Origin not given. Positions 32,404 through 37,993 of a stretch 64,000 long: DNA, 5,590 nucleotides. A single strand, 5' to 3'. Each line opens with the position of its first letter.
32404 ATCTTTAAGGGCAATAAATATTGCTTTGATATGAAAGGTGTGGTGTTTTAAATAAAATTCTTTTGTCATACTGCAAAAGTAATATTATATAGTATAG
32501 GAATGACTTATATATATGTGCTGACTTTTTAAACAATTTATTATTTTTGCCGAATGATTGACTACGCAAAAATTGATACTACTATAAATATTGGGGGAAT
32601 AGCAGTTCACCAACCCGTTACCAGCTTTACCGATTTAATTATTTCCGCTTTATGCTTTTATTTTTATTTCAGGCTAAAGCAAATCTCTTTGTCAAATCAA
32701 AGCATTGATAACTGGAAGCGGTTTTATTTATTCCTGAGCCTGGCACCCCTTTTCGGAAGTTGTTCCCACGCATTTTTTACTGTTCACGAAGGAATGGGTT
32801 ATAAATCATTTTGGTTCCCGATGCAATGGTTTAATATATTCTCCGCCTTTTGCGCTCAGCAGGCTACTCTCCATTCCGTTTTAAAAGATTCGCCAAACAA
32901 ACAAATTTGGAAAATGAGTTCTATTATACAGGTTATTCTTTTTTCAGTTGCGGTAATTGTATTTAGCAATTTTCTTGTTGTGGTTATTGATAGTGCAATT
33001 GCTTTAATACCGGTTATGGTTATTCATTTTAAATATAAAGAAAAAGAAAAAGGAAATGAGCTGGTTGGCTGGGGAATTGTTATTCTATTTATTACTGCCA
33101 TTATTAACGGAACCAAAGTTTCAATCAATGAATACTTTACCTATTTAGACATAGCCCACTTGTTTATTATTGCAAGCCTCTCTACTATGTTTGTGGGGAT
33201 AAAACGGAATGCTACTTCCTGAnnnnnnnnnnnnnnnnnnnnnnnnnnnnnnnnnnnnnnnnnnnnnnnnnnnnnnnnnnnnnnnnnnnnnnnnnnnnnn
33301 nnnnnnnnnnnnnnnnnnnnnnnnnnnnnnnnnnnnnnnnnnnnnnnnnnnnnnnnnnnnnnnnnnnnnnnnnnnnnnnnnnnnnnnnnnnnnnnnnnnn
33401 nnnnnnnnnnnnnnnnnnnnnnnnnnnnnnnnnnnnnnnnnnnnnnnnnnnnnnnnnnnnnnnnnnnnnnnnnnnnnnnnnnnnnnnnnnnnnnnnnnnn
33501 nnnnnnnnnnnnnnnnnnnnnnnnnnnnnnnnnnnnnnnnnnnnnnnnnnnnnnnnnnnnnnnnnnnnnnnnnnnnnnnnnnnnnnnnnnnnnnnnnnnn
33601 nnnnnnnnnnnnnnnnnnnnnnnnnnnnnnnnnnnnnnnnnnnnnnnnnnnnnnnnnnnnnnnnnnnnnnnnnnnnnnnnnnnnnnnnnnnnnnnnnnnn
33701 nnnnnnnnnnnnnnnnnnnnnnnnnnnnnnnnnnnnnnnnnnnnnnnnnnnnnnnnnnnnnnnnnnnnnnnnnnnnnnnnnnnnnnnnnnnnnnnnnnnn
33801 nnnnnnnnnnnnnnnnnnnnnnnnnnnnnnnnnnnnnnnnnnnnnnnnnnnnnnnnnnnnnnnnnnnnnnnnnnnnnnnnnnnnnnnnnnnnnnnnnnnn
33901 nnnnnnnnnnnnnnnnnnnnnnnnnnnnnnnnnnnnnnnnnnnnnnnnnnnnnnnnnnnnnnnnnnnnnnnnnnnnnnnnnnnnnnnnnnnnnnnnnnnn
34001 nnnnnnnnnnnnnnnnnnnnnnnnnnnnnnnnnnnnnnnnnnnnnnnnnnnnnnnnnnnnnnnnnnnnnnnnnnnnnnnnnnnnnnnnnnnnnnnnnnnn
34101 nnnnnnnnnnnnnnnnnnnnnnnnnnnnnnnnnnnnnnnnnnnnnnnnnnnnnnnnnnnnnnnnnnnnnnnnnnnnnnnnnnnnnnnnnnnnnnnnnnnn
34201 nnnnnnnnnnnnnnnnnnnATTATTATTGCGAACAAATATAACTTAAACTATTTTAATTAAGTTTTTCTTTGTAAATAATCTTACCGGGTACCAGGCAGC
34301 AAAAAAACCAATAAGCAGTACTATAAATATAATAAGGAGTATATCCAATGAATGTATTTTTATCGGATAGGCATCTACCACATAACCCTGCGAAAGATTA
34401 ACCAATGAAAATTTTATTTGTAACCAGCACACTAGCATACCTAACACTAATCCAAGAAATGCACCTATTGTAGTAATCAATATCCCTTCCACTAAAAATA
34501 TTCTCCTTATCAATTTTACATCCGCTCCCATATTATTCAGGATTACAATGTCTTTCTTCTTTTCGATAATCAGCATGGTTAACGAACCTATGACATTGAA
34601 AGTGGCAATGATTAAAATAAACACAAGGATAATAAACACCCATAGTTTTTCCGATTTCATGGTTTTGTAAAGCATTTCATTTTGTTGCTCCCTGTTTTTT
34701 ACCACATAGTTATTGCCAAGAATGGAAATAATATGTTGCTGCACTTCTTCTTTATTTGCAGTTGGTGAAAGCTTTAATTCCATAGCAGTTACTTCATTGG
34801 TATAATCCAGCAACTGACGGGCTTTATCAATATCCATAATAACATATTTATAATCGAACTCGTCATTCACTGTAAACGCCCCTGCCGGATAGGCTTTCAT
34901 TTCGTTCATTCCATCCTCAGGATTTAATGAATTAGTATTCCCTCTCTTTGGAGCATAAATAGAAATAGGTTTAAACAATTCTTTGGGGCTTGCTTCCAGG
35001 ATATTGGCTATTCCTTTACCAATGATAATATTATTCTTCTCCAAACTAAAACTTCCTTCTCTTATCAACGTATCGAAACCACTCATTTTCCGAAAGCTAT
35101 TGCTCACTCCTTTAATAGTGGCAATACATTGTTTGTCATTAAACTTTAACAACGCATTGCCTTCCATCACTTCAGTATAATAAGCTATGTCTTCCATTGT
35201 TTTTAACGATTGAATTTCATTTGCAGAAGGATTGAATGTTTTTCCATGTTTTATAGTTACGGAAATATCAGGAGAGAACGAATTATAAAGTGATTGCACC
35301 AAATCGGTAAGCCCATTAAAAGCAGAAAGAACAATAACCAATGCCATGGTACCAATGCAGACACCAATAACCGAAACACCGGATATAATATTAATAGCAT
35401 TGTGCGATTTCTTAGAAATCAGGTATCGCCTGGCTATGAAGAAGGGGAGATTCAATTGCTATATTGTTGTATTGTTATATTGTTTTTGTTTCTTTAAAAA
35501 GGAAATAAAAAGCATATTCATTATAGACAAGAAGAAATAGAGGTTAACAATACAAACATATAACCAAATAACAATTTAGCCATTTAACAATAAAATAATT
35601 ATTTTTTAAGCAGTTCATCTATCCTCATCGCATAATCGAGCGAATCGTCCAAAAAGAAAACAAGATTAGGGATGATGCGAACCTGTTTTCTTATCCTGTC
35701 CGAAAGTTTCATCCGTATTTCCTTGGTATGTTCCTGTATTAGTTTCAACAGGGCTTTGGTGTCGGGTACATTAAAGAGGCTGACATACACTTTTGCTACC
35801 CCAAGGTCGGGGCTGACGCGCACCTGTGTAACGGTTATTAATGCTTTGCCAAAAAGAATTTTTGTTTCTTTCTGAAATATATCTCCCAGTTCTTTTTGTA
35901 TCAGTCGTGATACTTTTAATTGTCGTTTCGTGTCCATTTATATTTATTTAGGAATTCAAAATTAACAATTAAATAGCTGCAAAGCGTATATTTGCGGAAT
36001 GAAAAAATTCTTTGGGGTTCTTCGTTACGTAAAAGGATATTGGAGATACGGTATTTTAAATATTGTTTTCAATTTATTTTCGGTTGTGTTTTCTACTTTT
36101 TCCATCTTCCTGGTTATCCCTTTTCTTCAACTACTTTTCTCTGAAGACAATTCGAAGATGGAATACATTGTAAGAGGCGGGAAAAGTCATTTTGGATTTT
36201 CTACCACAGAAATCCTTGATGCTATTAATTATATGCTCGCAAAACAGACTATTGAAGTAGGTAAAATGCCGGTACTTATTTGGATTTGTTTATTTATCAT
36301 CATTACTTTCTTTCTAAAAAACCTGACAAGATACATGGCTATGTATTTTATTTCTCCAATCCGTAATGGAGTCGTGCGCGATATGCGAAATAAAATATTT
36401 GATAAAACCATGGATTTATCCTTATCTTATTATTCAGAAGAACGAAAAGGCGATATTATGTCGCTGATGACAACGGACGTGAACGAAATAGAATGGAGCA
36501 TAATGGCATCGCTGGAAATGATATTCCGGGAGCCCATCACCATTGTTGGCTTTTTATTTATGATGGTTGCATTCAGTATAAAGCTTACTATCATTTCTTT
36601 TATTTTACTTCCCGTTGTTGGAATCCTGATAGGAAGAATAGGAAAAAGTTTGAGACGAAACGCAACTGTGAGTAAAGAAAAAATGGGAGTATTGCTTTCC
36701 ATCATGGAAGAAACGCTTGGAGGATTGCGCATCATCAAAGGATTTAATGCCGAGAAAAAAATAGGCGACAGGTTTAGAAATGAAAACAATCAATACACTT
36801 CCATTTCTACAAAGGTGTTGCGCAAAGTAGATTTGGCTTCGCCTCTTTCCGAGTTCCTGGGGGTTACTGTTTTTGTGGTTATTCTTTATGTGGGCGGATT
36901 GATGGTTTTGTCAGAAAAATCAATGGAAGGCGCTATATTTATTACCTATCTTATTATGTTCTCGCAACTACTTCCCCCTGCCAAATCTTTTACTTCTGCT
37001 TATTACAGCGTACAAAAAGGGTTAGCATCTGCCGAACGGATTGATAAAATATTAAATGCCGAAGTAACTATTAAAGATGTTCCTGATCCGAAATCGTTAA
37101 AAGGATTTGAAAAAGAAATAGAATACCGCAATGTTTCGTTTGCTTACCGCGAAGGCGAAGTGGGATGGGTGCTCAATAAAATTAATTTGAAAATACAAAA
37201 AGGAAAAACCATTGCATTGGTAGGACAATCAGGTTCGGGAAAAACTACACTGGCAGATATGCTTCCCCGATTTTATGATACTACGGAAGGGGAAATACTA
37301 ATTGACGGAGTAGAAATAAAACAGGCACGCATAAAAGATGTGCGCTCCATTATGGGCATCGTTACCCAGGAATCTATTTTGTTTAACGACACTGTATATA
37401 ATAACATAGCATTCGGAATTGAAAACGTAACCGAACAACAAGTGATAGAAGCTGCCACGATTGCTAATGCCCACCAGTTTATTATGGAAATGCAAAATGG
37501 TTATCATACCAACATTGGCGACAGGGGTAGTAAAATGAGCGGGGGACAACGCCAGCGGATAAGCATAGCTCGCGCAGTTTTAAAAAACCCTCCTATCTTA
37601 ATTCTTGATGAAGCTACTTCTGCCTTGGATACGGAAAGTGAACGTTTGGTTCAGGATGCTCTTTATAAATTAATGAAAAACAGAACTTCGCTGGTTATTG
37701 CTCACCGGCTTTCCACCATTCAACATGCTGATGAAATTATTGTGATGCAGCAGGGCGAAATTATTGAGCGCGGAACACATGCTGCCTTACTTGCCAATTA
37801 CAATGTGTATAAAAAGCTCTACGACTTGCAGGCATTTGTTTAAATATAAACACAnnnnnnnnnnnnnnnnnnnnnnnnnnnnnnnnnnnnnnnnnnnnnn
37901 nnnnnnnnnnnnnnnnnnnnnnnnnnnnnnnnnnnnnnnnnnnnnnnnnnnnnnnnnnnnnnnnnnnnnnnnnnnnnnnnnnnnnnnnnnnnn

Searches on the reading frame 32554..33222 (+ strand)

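Call 74: search_protein_families(library=pfam, proteins=[window:32554-33222:+])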
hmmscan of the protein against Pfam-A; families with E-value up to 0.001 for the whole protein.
window:32554-33222:+ (222 aa): 1 family
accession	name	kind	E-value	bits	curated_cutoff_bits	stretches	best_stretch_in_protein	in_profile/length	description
PF22285.2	DUF6962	-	8.6e-36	124.3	27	1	22-219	1-196/198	Family of unknown function (DUF6962)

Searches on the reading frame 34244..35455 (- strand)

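Call 74: search_protein_families(library=pfam, proteins=[window:34244-35455:-])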
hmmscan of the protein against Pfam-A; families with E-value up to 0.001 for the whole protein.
window:34244-35455:- (403 aa): 2 families
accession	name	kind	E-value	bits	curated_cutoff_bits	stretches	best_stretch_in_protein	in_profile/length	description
PF02687.27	FtsX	-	1.1e-14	54.9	25.5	1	274-398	1-119/120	FtsX-like permease C-terminal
PF12704.14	MacB_PCD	-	4.5e-11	43.8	27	1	25-242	1-204/207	MacB-like periplasmic core domain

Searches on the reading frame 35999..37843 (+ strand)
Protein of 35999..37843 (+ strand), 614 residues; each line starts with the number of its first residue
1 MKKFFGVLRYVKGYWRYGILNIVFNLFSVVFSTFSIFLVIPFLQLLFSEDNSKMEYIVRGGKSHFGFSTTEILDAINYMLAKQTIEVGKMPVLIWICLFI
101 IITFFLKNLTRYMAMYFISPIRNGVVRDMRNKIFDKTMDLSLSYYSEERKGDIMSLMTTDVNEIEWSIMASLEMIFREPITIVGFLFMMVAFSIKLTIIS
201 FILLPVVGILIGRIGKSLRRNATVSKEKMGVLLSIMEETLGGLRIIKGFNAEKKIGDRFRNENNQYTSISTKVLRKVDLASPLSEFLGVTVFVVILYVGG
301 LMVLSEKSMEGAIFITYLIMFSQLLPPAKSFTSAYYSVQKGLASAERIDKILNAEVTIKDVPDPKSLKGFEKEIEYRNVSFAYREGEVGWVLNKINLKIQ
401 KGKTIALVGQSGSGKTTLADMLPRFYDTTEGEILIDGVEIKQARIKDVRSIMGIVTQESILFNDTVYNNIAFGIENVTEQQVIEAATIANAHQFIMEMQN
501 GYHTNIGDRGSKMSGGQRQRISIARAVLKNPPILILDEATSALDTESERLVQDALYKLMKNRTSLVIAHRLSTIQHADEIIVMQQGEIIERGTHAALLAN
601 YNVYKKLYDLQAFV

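Call 74: search_protein_families(library=pfam, proteins=[window:35999-37843:+])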
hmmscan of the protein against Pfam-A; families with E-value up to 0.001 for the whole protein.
window:35999-37843:+ (614 aa): 9 families
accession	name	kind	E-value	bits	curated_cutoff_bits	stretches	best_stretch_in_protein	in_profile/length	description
PF00664.28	ABC_membrane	-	2.2e-39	136.2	28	1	22-324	5-270/274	ABC transporter transmembrane region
PF00005.33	ABC_tran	-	2.7e-34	119.2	25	1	392-541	1-137/137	ABC transporter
PF02463.25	SMC_N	-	6.6e-10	39.2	40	1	429-585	107-213/220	RecF/RecN/SMC N terminal domain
PF06414.18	Zeta_toxin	-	7e-06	26.1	22.3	1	402-453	16-66/199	Zeta toxin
PF00004.35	AAA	-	0.00013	22.8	21.2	0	406-565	2-98/131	ATPase family associated with various cellular activities (AAA)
PF13401.12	AAA_22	-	0.00016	22.5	27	1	403-547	6-97/130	AAA domain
PF20720.3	nSTAND3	-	0.00028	21.1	27.2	0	397-453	12-62/155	Novel STAND NTPase 3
PF03193.22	RsgA_GTPase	-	0.00038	20.8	30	1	360-423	64-127/174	RsgA GTPase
PF13555.12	AAA_29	-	0.00093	19.3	27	0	397-420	17-40/61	P-loop containing region of AAA domain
